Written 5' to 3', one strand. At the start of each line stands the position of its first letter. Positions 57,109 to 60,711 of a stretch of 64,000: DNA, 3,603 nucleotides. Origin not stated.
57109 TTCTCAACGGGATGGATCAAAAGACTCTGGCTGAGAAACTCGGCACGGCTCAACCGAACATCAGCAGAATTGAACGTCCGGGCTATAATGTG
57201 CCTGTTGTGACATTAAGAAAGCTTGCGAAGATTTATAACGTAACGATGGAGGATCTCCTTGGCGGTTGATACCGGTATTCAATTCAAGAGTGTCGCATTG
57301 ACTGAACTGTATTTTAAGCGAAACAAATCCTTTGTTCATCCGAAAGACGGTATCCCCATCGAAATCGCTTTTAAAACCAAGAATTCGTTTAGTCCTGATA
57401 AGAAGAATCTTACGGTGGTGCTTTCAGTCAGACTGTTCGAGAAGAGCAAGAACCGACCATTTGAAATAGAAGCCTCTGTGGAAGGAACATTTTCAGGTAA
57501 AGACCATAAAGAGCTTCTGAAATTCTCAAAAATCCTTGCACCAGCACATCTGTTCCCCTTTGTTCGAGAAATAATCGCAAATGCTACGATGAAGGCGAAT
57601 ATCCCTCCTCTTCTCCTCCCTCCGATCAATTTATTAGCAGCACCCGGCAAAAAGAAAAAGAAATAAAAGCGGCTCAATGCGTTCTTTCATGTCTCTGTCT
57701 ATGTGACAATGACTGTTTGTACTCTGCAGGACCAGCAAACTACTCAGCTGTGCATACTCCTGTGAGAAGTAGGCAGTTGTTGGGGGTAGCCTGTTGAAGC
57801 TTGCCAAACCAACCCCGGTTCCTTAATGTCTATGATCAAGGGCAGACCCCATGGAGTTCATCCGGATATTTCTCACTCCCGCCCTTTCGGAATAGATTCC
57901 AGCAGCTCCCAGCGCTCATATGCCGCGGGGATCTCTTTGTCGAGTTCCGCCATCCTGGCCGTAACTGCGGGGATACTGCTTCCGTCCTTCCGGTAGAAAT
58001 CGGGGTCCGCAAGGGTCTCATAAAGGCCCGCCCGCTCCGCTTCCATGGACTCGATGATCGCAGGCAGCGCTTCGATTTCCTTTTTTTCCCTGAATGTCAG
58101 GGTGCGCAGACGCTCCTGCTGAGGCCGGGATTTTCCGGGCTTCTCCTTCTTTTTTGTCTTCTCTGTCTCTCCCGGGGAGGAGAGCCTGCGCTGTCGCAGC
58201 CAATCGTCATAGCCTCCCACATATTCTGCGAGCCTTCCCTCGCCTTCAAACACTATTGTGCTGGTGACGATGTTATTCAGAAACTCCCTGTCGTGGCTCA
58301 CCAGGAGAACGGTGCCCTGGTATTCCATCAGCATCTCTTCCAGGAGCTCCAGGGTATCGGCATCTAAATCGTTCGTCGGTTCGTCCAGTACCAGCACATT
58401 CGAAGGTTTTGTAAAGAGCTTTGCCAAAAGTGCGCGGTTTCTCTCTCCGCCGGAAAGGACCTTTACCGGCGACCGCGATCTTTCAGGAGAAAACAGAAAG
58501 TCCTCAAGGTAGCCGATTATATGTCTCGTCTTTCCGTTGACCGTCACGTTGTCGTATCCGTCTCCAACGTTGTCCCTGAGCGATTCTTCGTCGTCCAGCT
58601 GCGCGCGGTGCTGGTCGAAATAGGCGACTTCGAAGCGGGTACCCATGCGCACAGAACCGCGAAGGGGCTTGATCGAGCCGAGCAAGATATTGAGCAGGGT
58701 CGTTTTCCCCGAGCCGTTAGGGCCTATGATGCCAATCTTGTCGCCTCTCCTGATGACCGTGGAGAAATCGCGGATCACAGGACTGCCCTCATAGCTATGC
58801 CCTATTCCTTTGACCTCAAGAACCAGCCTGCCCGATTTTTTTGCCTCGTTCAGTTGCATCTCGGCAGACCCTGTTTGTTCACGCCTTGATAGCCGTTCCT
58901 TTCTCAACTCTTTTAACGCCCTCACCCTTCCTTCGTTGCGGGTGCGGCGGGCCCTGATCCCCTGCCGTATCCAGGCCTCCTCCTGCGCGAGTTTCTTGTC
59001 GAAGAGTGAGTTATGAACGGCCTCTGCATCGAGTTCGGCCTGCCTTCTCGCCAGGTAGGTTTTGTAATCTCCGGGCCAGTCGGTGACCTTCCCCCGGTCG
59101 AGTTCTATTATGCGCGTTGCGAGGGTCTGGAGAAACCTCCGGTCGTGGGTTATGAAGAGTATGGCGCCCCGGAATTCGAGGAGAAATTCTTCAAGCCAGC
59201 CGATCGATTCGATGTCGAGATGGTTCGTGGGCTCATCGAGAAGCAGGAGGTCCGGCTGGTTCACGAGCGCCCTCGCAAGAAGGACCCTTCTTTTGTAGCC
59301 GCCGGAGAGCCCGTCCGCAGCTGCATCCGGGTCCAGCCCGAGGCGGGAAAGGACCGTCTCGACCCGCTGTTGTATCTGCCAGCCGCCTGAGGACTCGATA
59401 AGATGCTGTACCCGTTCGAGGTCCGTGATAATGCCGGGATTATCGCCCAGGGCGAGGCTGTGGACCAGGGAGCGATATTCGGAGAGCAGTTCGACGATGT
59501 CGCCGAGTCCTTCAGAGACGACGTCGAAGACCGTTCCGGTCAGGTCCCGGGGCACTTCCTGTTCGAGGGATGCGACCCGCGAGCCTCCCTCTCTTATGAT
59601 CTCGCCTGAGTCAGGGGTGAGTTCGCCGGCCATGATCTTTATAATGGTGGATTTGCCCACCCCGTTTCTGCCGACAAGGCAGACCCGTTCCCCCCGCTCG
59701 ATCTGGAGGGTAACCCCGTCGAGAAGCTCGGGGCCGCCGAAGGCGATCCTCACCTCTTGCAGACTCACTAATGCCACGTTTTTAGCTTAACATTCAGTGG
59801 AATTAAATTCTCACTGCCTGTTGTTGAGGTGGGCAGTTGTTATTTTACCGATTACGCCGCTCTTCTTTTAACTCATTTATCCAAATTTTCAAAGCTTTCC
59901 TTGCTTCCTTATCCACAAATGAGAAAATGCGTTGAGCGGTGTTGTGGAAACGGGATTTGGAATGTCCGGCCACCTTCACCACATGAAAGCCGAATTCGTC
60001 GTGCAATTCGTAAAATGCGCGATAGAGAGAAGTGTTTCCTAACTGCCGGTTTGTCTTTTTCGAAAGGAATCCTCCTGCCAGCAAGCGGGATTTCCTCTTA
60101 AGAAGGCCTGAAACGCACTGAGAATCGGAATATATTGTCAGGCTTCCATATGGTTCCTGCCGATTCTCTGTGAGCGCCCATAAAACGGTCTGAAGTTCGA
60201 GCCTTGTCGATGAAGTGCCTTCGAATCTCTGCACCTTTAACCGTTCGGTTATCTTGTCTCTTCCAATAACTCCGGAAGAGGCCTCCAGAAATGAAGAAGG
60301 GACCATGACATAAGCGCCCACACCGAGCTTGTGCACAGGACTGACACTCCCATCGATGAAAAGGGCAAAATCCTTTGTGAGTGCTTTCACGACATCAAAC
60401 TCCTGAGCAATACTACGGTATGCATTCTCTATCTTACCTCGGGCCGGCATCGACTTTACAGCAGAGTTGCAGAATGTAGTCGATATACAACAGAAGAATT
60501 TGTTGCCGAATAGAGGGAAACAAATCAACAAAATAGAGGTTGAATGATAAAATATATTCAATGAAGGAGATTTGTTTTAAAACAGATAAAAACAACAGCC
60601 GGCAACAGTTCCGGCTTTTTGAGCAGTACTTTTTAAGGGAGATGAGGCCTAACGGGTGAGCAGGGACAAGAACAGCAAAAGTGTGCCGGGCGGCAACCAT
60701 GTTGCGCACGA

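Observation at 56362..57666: Toxin-antitoxin-chaperone (TAC) operon with an apparently inverted antitoxin architecture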

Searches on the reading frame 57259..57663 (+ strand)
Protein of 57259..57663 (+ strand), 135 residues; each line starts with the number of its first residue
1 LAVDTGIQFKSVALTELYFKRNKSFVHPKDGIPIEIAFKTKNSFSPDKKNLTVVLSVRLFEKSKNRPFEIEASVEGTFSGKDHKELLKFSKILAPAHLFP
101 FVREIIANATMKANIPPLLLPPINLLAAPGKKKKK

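Call 6: search_protein_families(library=pfam, proteins=[window:57259-57663:+], max_evalue=0.1)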
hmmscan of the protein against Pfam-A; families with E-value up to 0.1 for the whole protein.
window:57259-57663:+ (135 aa): 1 family
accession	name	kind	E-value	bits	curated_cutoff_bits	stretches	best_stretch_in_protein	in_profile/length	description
PF02556.19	SecB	-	9e-11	42.3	26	1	34-126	37-131/141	Preprotein translocase subunit SecB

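Call 7: search_protein_families(library=ncbifam, proteins=[window:57259-57663:+], max_evalue=0.1)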
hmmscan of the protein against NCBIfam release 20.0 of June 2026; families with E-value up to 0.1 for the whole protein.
window:57259-57663:+ (135 aa): 7 families
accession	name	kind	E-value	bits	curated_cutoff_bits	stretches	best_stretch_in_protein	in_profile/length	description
NF004392.0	PRK05751.1-3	equivalog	1.1e-10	41.5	143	1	34-126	45-140/160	protein-export chaperone SecB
TIGR00809.1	secB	equivalog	1.4e-07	31.6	102.8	1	52-127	53-131/140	protein-export chaperone SecB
NF004393.0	PRK05751.1-4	equivalog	2.6e-07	30.4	180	1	47-125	58-139/165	protein-export chaperone SecB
NF004394.0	PRK05751.1-5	equivalog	7.9e-06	25.8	181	1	67-127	72-134/156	protein-export chaperone SecB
NF004391.0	PRK05751.1-2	equivalog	7.9e-05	22.4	223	1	49-127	65-146/171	protein-export chaperone SecB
NF004390.0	PRK05751.1-1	equivalog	0.009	15.8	277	1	70-126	76-134/155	protein-export chaperone SecB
NF009975.0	PRK13436.1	equivalog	0.037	14.1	129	1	61-110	53-99/180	F0F1 ATP synthase subunit delta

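Call 8: search_protein_families(library=padloc, proteins=[window:57259-57663:+], max_evalue=0.1)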
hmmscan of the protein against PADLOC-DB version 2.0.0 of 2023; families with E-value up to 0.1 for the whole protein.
window:57259-57663:+ (135 aa): 2 families
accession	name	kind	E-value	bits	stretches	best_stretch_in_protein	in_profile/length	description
PDLC04072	PD-T4-9_C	-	5.2e-16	57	1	27-127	21-123/135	-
PDLC04071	PD-T4-9_C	-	1.5e-09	36.2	1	10-127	6-120/130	-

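Call 39: find_homologous_proteins(query=window:57262-57663:+, max_evalue=0.001)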
Query window:57262-57663:+ (134 aa): 86 proteins with E <= 0.001 among 103 candidates.
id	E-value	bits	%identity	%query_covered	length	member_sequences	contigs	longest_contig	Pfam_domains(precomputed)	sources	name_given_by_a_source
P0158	1.6e-79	282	100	100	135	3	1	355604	PF02556.20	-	-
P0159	1.2e-69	250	88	99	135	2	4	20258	PF02556.20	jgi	-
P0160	2.9e-68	246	87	100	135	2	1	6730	PF02556.20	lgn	-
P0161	1.5e-64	234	83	99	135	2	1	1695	PF02556.20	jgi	jgi:preprotein translocase subunit SecB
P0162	5.7e-64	232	83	99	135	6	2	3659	PF02556.20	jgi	jgi:preprotein translocase subunit SecB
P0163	7.0e-64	232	82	99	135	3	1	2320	PF02556.20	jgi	jgi:preprotein translocase subunit SecB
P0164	2.3e-63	230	83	99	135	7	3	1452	PF02556.20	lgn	-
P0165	4.3e-63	229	81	99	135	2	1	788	PF02556.20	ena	-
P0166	8.7e-53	196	78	88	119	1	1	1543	PF02556.20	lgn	-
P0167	1.2e-49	185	67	84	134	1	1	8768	PF02556.20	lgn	-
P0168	2.8e-49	184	64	97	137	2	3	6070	PF02556.20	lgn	-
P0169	3.5e-49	184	64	99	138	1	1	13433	PF02556.20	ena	-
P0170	3.9e-49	184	67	84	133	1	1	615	PF02556.20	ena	-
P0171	1.1e-48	182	64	98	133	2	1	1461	PF02556.20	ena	-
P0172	1.2e-48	182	69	98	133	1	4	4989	PF02556.20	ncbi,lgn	-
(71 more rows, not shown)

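Call 51: search_solved_structures(query=window:57262-57663:+, max_evalue=1, show_alignments=3)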
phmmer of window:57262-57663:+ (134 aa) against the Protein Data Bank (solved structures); distinct sequences matched with E-value up to 1: 3.
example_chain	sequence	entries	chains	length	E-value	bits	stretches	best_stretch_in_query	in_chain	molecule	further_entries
1fx3_A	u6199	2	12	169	0.006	20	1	59-124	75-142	PROTEIN-EXPORT PROTEIN SECB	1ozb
1qyn_A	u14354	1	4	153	0.13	15.7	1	24-124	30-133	Protein-export protein secB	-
5jtl_A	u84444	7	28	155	0.14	15.6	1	24-124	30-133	Protein-export protein SecB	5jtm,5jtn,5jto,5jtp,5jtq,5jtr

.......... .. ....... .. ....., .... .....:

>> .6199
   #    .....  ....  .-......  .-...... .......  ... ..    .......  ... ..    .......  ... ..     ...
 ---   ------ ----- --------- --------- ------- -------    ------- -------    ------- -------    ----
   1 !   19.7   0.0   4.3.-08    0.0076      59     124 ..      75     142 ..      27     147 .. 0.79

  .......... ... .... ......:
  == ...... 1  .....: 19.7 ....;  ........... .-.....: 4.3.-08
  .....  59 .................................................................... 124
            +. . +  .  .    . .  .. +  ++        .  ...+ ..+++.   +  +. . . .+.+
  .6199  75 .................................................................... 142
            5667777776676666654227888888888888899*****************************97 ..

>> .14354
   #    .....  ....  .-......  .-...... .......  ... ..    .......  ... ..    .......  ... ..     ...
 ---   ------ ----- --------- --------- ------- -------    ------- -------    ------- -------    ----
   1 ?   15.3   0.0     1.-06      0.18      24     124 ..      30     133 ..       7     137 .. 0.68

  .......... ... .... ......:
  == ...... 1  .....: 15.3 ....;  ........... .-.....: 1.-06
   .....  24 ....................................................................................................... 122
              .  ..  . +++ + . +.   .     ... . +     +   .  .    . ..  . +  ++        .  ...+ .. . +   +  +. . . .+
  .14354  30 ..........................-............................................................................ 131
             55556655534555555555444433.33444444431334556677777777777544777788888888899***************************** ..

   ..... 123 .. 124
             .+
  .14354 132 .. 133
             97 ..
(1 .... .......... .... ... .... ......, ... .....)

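Call 69: search_solved_structures(query=A6, max_evalue=1, show_alignments=5)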
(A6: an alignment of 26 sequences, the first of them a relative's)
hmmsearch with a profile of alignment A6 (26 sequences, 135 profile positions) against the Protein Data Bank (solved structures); distinct sequences matched with E-value up to 1: 4.
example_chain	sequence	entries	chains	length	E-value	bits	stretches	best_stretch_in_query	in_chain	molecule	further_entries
1fx3_A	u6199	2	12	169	8.4e-05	25.9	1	47-130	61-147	PROTEIN-EXPORT PROTEIN SECB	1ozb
1qyn_A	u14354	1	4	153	0.00055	23.3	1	10-130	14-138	Protein-export protein secB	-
5jtl_A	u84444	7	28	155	0.00058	23.2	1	10-130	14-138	Protein-export protein SecB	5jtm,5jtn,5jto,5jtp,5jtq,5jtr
1tiq_A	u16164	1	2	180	0.73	13.2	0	37-90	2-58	Protease synthase and sporulation negative regulatory protein PAI 1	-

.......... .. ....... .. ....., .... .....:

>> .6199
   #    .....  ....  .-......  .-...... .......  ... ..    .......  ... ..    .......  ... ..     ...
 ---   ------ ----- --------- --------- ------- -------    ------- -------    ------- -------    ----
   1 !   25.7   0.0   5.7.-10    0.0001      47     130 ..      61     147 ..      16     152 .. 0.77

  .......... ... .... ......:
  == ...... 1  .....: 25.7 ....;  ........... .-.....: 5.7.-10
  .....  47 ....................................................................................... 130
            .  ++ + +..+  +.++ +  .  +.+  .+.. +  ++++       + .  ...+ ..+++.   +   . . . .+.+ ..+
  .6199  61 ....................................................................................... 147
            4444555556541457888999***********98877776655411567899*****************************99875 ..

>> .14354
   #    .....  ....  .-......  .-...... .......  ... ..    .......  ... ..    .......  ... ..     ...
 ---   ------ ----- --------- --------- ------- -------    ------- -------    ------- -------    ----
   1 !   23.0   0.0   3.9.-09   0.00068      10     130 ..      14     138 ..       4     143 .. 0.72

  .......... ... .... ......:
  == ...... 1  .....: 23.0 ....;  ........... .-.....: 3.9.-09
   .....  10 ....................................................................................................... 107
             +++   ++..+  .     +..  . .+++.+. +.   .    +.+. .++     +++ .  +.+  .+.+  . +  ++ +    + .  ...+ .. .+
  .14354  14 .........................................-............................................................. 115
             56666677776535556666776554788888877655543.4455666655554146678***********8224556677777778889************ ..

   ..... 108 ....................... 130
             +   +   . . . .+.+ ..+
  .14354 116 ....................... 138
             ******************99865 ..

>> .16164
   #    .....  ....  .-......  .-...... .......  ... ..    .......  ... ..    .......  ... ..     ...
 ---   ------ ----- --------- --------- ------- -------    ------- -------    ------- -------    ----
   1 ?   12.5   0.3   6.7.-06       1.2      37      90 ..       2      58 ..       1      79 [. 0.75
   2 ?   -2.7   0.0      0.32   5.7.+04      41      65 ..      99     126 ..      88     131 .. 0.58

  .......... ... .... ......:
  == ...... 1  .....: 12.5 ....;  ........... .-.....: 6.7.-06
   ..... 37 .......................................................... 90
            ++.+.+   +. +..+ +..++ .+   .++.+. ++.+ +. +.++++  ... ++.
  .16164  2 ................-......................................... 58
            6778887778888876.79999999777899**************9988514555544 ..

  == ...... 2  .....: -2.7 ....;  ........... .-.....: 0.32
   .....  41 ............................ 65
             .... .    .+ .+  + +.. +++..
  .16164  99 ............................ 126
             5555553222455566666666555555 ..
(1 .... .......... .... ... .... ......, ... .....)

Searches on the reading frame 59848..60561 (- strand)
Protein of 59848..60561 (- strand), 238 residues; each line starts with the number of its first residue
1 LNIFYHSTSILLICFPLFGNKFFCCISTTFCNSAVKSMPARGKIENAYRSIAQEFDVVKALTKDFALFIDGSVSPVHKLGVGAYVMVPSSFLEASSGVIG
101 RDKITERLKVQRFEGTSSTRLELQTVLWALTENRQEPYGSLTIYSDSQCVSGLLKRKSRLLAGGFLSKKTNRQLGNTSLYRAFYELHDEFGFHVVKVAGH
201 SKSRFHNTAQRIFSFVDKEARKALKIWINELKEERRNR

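Call 40: search_protein_families(library=pfam, proteins=[window:59848-60561:-], max_evalue=0.001)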
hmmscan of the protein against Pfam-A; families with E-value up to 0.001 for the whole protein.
window:59848-60561:- (238 aa): 1 family
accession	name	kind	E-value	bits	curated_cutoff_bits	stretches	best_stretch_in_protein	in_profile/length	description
PF00075.30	RNase_H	-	9.5e-08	32.8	25.8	1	64-207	3-129/141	RNase H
